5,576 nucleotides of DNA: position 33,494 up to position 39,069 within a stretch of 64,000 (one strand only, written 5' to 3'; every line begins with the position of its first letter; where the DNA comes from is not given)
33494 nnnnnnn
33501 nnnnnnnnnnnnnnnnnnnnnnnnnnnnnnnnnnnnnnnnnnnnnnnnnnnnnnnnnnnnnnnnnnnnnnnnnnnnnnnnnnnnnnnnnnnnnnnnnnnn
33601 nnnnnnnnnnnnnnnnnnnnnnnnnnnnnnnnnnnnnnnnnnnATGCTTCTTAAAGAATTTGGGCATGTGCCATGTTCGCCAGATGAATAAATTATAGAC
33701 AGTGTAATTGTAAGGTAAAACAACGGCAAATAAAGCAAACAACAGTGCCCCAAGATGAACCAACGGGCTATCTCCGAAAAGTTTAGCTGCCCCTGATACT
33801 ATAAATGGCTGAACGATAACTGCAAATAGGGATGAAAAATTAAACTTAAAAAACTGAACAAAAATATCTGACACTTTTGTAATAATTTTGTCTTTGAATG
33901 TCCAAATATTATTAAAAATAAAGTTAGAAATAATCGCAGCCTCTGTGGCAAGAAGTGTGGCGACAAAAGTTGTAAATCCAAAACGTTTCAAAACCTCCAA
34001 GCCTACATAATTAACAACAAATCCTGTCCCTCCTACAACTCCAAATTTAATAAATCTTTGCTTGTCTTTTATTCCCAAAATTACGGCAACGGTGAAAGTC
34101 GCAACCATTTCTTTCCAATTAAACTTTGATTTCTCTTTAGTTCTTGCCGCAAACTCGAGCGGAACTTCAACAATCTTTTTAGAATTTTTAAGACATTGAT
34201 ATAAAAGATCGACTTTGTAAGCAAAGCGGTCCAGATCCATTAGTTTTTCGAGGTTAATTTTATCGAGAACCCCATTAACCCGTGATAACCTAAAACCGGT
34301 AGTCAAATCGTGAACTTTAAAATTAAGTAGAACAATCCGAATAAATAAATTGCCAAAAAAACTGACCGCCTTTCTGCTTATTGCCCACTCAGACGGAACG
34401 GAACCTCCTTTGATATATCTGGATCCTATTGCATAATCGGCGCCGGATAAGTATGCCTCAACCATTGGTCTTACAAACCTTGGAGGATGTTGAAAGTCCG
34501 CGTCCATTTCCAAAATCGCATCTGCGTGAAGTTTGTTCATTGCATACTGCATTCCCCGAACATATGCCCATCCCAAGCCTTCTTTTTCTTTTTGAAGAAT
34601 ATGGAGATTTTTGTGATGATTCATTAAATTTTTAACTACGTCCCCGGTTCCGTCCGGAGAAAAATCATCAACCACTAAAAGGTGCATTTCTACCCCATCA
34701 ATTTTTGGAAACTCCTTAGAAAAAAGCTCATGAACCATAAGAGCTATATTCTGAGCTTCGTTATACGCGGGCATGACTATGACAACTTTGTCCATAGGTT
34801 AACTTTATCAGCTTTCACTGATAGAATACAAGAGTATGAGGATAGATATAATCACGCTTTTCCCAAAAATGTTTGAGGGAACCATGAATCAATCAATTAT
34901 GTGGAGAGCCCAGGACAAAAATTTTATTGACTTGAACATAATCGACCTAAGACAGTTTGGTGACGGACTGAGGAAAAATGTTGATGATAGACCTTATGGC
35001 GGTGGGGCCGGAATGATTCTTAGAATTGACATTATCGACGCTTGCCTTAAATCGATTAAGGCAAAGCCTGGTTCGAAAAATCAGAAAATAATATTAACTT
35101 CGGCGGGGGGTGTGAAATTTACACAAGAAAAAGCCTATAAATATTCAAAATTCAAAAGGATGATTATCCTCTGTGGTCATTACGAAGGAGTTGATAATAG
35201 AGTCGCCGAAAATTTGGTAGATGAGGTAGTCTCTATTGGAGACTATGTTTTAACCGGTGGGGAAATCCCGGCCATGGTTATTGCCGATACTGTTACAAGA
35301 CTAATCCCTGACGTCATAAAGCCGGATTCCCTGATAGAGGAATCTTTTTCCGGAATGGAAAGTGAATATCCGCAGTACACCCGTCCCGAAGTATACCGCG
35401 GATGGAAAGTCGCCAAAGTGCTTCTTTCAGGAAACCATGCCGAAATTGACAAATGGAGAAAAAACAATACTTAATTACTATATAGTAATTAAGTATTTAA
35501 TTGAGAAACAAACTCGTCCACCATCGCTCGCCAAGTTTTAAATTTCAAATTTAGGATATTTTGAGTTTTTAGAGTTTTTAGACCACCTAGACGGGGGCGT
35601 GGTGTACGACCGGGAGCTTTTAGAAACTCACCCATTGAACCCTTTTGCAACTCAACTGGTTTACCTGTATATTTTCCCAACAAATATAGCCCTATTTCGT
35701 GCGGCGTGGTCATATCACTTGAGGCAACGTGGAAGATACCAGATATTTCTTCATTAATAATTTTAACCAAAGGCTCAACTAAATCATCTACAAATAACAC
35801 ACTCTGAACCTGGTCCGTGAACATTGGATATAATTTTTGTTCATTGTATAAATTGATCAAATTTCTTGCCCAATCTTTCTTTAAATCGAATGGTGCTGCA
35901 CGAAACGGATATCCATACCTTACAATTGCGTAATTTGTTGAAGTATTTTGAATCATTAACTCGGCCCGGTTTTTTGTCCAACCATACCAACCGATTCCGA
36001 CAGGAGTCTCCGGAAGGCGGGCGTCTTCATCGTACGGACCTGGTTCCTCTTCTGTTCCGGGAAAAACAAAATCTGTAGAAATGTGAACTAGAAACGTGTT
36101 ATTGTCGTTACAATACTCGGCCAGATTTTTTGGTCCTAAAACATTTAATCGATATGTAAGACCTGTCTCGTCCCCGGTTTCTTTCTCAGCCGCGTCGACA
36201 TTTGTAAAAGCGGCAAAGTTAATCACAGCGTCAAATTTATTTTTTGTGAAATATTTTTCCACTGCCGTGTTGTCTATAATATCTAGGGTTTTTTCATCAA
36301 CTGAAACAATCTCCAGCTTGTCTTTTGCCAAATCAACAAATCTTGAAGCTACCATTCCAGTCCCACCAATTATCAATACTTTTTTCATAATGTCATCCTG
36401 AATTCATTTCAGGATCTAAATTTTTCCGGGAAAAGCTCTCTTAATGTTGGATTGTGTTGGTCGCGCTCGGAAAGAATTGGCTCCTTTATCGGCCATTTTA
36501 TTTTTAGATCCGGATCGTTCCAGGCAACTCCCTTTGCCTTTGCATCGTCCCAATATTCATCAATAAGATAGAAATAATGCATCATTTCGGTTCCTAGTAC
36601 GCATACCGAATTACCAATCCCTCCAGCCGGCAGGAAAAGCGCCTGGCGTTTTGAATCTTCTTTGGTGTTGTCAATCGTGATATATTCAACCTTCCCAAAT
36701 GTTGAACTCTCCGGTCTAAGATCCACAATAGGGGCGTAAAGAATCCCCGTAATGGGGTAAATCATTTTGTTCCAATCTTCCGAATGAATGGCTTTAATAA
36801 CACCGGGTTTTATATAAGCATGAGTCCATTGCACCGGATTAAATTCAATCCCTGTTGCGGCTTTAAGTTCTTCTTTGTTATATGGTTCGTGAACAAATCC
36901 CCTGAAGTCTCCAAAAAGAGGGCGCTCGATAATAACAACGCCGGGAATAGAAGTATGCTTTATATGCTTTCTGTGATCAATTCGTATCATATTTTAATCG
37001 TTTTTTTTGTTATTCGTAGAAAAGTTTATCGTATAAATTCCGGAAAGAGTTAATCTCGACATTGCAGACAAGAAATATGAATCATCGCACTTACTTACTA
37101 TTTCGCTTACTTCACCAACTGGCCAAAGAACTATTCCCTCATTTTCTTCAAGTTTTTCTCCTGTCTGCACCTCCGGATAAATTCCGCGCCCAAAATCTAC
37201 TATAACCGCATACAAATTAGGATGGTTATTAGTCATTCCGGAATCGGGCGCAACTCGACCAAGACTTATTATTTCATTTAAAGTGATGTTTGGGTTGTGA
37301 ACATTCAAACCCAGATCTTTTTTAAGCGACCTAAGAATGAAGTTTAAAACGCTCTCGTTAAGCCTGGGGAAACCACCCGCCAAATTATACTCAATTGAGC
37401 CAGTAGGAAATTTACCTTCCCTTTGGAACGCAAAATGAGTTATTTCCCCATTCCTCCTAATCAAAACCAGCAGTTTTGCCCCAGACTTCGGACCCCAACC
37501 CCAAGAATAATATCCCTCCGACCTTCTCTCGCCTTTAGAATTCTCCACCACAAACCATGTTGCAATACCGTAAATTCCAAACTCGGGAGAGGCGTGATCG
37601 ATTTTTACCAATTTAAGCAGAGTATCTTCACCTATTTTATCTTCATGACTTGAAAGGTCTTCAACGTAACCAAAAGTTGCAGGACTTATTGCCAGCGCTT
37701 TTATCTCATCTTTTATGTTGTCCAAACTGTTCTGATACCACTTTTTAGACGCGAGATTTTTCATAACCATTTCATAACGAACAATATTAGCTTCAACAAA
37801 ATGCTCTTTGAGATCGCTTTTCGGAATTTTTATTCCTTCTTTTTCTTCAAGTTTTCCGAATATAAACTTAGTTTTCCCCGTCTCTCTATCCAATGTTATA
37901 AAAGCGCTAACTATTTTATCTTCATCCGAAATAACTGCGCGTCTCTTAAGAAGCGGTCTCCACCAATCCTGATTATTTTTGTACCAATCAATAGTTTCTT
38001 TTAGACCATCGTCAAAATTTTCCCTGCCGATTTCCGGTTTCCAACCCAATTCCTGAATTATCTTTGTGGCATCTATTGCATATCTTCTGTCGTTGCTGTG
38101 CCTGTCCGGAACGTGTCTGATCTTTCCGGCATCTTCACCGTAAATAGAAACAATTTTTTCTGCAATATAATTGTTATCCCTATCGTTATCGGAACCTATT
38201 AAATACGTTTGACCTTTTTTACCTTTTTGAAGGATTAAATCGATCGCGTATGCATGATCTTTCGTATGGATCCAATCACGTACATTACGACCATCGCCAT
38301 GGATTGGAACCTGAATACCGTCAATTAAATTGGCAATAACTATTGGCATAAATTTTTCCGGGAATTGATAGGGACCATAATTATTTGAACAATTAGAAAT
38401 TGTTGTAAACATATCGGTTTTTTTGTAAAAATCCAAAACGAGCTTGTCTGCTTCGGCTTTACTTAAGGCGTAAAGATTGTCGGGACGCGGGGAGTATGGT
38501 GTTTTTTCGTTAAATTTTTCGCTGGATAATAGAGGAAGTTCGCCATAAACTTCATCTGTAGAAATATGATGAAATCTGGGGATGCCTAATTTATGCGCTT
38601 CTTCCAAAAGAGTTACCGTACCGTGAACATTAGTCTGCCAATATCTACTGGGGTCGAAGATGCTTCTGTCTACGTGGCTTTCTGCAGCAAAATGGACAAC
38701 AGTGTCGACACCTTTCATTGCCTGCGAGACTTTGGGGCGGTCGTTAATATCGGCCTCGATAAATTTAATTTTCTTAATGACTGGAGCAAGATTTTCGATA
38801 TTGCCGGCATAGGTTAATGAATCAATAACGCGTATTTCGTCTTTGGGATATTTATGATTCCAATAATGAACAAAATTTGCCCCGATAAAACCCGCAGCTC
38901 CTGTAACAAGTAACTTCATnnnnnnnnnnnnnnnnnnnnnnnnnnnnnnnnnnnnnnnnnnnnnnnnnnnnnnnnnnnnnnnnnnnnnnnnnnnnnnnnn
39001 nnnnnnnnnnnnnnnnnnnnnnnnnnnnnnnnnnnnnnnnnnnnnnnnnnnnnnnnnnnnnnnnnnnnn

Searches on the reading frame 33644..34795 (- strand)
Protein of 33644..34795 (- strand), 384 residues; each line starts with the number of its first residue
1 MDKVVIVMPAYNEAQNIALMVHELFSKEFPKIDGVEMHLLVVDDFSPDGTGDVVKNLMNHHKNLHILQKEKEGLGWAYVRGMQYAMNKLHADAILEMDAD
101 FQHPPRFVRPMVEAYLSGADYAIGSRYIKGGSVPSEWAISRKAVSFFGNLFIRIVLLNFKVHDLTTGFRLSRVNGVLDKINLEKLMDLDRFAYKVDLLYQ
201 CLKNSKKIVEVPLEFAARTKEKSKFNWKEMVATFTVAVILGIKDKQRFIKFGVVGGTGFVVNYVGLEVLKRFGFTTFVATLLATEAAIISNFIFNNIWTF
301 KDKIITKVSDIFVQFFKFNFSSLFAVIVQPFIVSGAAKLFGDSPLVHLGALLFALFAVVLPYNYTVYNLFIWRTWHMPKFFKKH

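Call 5: search_protein_families(library=pfam, proteins=[window:33644-34795:-], max_evalue=0.01)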
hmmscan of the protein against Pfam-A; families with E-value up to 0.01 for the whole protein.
window:33644-34795:- (384 aa): 3 families
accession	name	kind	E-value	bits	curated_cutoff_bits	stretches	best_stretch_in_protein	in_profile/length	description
PF00535.33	Glycos_transf_2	-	2.5e-25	89.8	23.3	1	6-173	2-161/168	Glycosyl transferase family 2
PF04138.20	GtrA_DPMS_TM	-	2.6e-15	57.1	26.1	1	250-372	1-117/117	GtrA/DPMS, transmembrane domain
PF10111.15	Glyco_tranf_2_2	-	0.0057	16.6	27.3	1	35-100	28-91/276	Glycosyltransferase like family 2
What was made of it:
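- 33641..34795 (-): DPMS-type polyprenyl-phosphate glycosyl synthase with a C-terminal GtrA/DPMS transmembrane domain. Pfam GT2 plus GtrA_DPMS_TM (call 5).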

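Call 25: search_protein_families(library=ncbifam, proteins=[window:33644-34795:-], max_evalue=0.01)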
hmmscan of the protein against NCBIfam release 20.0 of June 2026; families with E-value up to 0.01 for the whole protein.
window:33644-34795:- (384 aa): 16 families
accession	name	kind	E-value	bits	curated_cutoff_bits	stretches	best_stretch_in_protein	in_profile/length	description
NF047588.1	GlcsyltransPgfSStrep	equivalog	2.9e-19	69.4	500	1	3-289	2-270/308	glycosyltransferase PgfS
TIGR04182.1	glyco_TIGR04182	equivalog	1.2e-12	47.9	325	1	3-257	1-233/293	S-layer glycoprotein N-glycosyltransferase AglJ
TIGR03469.1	HpnB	hypoth_equivalog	1.2e-12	47.6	379.25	1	3-115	45-160/386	hopene-associated glycosyltransferase HpnB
TIGR03937.1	PgaC_IcaA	equivalog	7.1e-10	38.4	422.3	1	2-101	45-136/407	poly-beta-1,6-N-acetyl-D-glucosamine synthase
NF058614.1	PPMAGASynPpgS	equivalog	2.3e-08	33.7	370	1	4-142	2-129/226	polyprenyl-phospho-N-acetylgalactosaminyl synthase PpgS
NF041875.1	EPS_EpsD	equivalog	6.7e-07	29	370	1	5-115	2-104/325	exopolysaccharide biosynthesis glycosyltransferase EpsD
NF045692.1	OglycostaseCruG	equivalog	8.1e-07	28.3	600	1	2-114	41-151/386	2'-O-glycosyltransferase CruG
NF007986.1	PRK10714.1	equivalog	1.9e-06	27.2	529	1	2-121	6-121/316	undecaprenyl-phosphate 4-deoxy-4-formamido-L-arabinose transferase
NF038302.1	EPS_HpsE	equivalog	3.1e-06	26.4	300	1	4-89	3-89/307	hormogonium polysaccharide biosynthesis glycosyltransferase HpsE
NF007482.0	PRK10073.1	equivalog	8.9e-06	24.9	423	1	3-89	7-88/334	glycosyltransferase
NF041865.1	EpsU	equivalog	2.1e-05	23.7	700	1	3-114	40-146/394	exopolysaccharide biosynthesis GT2 family glycosyltransferase EpsU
TIGR04283.1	glyco_like_mftF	equivalog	0.00012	21.7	182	1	6-100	3-90/221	TIGR04283 family arsenosugar biosynthesis glycosyltransferase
NF038299.1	EPS_HpsN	equivalog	0.00035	19.6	425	1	3-120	2-111/317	hormogonium polysaccharide biosynthesis glycosyltransferase HpsN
NF010496.0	PRK13915.1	equivalog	0.00059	19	262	1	3-118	32-145/307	glucosyl-3-phosphoglycerate synthase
NF047683.1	TeichurnBiosyTuaG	equivalog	0.00083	19.1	400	1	3-96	7-94/252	teichuronic acid biosynthesis protein TuaG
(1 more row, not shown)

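Call 60: search_solved_structures(query=window:33644-34795:-, max_evalue=0.001)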
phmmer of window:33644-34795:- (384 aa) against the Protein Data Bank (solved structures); distinct sequences matched with E-value up to 0.001: 9.
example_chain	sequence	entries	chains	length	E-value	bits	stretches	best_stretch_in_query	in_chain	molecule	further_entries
5mlz_A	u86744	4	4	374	2.2e-41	145.4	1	3-339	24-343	Dolichol monophosphate mannose synthase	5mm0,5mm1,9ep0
5eke_A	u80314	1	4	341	1.8e-05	27.2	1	5-138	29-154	Uncharacterized glycosyltransferase sll0501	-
5ekp_C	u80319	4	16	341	2.6e-05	26.7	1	5-138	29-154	Uncharacterized glycosyltransferase sll0501 | Glycosyltransferase sll0501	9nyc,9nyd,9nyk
9nye_A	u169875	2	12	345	2.6e-05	26.7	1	5-138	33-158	Glycosyltransferase sll0501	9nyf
6yv7_B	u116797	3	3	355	9.2e-05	24.9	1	3-108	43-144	Glycosyl transferase, family 2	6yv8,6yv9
6yv7_A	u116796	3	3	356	9.3e-05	24.9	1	3-108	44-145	Glycosyl transferase, family 2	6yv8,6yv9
9hwj_A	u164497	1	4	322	9.6e-05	24.9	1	2-120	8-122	Undecaprenyl-phosphate 4-deoxy-4-formamido-L-arabinose transferase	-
9bhc_C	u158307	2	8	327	0.00063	22.2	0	2-120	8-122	Undecaprenyl-phosphate 4-deoxy-4-formamido-L-arabinose transferase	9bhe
8vxh_A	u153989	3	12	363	0.00079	21.8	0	2-120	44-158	Undecaprenyl-phosphate 4-deoxy-4-formamido-L-arabinose transferase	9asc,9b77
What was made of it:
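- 33641..34795 (-): Full-length match to P. furiosus DPMS 5MLZ at E 2e-41 (call 60).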

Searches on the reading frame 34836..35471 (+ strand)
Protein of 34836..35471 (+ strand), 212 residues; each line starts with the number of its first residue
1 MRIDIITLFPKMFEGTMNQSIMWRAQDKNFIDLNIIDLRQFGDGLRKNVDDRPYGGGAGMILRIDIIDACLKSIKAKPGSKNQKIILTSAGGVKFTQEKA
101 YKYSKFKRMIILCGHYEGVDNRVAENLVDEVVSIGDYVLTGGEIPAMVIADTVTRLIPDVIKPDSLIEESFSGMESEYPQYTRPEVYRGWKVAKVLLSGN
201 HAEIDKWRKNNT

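Call 5: search_protein_families(library=pfam, proteins=[window:34836-35471:+], max_evalue=0.01)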
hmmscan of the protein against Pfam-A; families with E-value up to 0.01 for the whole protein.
window:34836-35471:+ (212 aa): 1 family
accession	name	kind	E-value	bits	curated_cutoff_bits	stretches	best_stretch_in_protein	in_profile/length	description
PF01746.26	tRNA_m1G_MT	-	5.2e-49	167.1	27.3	1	24-211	3-185/195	tRNA (Guanine-1)-methyltransferase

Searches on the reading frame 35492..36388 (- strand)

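Call 5: search_protein_families(library=pfam, proteins=[window:35492-36388:-], max_evalue=0.01)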
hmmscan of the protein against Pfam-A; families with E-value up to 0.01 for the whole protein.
window:35492-36388:- (299 aa): 5 families
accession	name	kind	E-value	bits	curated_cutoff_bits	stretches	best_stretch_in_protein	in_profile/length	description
PF04321.23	RmlD_sub_bind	-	3e-48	164.8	27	1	3-297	2-285/287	RmlD substrate binding domain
PF01370.27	Epimerase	-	4.4e-19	69.3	20.9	1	4-213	1-227/240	NAD dependent epimerase/dehydratase family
PF16363.11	GDP_Man_Dehyd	-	4.6e-10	39.9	27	1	33-222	57-248/332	GDP-mannose 4,6 dehydratase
PF07993.18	NAD_binding_4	-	9.2e-07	28.7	20.1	1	43-160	82-206/258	Male sterility protein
PF02719.21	Polysacc_synt_2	-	5.4e-06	26.2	20.2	1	34-106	60-129/293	Polysaccharide biosynthesis protein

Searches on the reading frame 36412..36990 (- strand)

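Call 10: search_protein_families(library=pfam, proteins=[window:36412-36990:-], max_evalue=0.001)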
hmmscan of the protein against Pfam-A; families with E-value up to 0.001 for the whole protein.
window:36412-36990:- (193 aa): 1 family
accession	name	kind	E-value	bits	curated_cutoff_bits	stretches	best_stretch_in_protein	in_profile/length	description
PF00908.23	dTDP_sugar_isom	-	1.2e-35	123.1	27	1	13-185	2-168/168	dTDP-4-dehydrorhamnose 3,5-epimerase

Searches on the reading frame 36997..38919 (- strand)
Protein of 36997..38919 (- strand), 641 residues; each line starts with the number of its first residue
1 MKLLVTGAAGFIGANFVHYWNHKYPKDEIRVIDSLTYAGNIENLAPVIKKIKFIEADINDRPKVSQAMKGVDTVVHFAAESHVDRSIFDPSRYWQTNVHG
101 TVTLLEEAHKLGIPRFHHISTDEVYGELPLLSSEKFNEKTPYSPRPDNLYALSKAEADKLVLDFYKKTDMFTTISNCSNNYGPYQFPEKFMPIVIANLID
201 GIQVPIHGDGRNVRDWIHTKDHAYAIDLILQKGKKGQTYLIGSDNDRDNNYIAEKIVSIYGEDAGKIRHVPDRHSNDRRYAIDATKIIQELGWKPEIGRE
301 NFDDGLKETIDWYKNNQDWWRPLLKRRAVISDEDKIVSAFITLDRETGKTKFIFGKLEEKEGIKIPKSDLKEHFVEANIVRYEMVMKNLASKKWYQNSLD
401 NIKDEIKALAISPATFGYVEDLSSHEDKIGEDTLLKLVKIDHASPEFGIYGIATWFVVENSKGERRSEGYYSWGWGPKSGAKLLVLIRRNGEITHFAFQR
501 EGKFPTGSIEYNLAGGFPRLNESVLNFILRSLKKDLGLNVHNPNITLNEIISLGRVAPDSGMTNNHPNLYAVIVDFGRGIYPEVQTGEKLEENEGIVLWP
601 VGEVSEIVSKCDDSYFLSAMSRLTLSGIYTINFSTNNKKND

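Call 10: search_protein_families(library=pfam, proteins=[window:36997-38919:-], max_evalue=0.001)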
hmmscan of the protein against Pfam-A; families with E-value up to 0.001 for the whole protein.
window:36997-38919:- (641 aa): 7 families
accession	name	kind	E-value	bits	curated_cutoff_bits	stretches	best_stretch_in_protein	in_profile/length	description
PF16363.11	GDP_Man_Dehyd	-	1e-67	229.4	27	1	4-300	1-326/332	GDP-mannose 4,6 dehydratase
PF01370.27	Epimerase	-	2.4e-61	207.6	20.9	1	4-242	2-240/240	NAD dependent epimerase/dehydratase family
PF01073.25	3Beta_HSD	-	2.8e-25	89.4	22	1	4-226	1-225/280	3-beta hydroxysteroid dehydrogenase/isomerase family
PF02719.21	Polysacc_synt_2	-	4.8e-14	52.7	20.2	1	3-123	1-130/293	Polysaccharide biosynthesis protein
PF07993.18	NAD_binding_4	-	2.9e-13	50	20.1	1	27-178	38-205/258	Male sterility protein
PF04321.23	RmlD_sub_bind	-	8e-11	42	27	1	1-167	1-142/287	RmlD substrate binding domain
PF13460.12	NAD_binding_10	-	4e-06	27.2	27.2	1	47-132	35-109/184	NAD(P)H-binding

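Call 25: search_protein_families(library=ncbifam, proteins=[window:36997-38919:-], max_evalue=0.01)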
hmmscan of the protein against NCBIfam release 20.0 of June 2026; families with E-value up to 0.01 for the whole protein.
window:36997-38919:- (641 aa): 27 families (the best 25 are shown)
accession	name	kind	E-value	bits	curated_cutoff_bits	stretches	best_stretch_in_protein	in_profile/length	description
TIGR01181.1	dTDP_gluc_dehyt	equivalog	1.1e-114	382.8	365.1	1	2-323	1-321/321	dTDP-glucose 4,6-dehydratase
NF007490.0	PRK10084.1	subfamily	3.2e-83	279.7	649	1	1-321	1-342/361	dTDP-glucose 4,6-dehydratase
NF007582.0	PRK10217.1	equivalog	5.3e-82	275.8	698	1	2-323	3-341/355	dTDP-glucose 4,6-dehydratase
TIGR04180.1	EDH_00030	hypoth_equivalog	3.4e-35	121.6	475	1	4-296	2-295/297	NAD-dependent 4,6-dehydratase LegB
TIGR01179.1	galE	equivalog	5.8e-33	114.1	262.3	2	2-172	1-167/332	UDP-glucose 4-epimerase GalE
TIGR02197.1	heptose_epim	equivalog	3.1e-22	79.1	274.6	1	3-273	1-274/316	ADP-glyceromanno-heptose 6-epimerase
TIGR03466.1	HpnA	hypoth_equivalog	2.4e-21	76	367.65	1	1-264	1-250/327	hopanoid-associated sugar epimerase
NF052578.1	StrlDmthSdmBMthl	equivalog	2.9e-16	60.1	600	1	1-244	1-230/328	sterol demethylase protein SdmB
NF007956.0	PRK10675.1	subfamily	8.2e-16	58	394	1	1-316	1-332/338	UDP-glucose 4-epimerase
TIGR02622.1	CDP_4_6_dhtase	equivalog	1e-15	57.8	278.45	1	2-316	6-333/352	CDP-glucose 4,6-dehydratase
NF042423.1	oxyalk_red_Shew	equivalog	2.5e-15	56.4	580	1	2-172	10-166/331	2-alkyl-3-oxoalkanoate reductase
TIGR03589.1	PseB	equivalog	1.6e-14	53.6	407.75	1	3-130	7-134/324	UDP-N-acetylglucosamine 4,6-dehydratase (inverting)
NF011728.1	PRK15181.1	equivalog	4.4e-13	49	760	1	3-315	18-339/348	Vi polysaccharide biosynthesis UDP-N-acetylglucosaminuronic acid C-4 epimerase TviC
NF042422.1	oxyalk_red_OleD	equivalog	5.9e-13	48.9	580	1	1-218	1-203/329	2-alkyl-3-oxoalkanoate reductase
NF041293.1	G6PDh_Azf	equivalog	1.4e-11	44.3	400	1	3-172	5-174/252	NAD-dependent glucose-6-phosphate dehydrogenase Azf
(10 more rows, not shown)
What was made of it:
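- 35489..39806 (-): dTDP-L-rhamnose genes: rmlD, rmlC, rmlB (641 aa, C-terminal half unknown) and rmlA. TIGR01181 383 bits (call 25).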
